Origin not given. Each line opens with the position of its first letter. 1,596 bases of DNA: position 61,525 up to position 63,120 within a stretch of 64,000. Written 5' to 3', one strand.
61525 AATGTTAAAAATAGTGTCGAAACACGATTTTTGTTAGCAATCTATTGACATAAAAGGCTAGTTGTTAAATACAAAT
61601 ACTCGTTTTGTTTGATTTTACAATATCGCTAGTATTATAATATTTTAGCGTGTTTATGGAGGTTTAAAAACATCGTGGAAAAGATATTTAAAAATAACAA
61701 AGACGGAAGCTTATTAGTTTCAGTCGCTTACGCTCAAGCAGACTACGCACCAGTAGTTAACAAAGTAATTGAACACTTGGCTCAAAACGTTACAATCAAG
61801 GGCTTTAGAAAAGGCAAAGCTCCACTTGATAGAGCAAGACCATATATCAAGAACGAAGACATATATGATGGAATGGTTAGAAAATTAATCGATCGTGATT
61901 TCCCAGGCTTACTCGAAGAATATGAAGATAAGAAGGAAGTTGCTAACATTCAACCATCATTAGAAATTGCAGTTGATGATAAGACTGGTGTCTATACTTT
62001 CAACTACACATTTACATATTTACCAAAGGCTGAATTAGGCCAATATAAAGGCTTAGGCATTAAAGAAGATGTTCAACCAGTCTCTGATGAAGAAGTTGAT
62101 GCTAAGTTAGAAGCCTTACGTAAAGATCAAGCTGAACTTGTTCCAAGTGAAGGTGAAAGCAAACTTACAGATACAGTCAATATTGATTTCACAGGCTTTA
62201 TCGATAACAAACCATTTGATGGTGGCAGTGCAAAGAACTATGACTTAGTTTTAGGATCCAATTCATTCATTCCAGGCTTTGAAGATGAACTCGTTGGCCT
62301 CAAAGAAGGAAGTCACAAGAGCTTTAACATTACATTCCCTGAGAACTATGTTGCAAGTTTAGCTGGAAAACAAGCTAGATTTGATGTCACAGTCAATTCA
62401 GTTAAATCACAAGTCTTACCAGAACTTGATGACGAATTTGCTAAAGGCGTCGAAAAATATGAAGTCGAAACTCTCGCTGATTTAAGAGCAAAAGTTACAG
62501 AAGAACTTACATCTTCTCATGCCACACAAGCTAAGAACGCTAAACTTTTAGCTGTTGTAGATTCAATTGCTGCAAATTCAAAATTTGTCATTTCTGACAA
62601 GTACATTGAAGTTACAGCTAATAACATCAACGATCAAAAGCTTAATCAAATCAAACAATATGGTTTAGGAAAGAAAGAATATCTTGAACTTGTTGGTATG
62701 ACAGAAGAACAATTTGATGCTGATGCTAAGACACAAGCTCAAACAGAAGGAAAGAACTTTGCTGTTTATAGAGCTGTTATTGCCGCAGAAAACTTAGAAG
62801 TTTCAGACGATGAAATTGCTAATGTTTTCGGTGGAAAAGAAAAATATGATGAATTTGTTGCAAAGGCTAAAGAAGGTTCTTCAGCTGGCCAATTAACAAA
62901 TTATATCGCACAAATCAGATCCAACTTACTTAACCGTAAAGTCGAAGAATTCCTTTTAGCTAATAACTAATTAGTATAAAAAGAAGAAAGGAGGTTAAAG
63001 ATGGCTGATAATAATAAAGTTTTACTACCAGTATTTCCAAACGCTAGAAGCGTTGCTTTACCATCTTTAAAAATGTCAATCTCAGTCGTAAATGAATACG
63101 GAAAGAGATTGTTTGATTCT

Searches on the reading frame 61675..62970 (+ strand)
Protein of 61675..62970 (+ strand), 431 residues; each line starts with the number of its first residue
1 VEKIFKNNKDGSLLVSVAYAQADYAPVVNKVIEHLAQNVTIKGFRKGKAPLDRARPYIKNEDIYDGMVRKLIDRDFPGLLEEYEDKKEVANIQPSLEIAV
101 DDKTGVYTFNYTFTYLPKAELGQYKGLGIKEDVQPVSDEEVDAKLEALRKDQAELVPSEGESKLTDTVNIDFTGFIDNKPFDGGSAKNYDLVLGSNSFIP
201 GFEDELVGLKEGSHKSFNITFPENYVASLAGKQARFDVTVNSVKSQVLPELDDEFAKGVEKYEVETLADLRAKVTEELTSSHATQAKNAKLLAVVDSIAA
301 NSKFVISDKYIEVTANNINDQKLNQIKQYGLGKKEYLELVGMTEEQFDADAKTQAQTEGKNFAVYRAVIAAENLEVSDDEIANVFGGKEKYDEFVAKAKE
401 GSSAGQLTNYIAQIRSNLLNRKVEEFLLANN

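Call 49: search_protein_families(library=pfam, proteins=[window:61675-62970:+], max_evalue=0.00001)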
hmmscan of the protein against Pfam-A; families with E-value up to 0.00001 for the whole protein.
window:61675-62970:+ (431 aa): 3 families
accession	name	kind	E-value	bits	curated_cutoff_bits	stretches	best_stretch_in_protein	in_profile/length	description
PF05697.18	Trigger_N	-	3.5e-23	82.9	22.2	1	5-148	5-144/144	Bacterial trigger factor protein (TF)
PF05698.19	Trigger_C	-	8.4e-15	55.6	22.7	1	266-428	1-161/162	Bacterial trigger factor protein (TF) C-terminus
PF00254.34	FKBP_C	-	3.2e-14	53.5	21.1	1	162-239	5-92/94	FKBP-type peptidyl-prolyl cis-trans isomerase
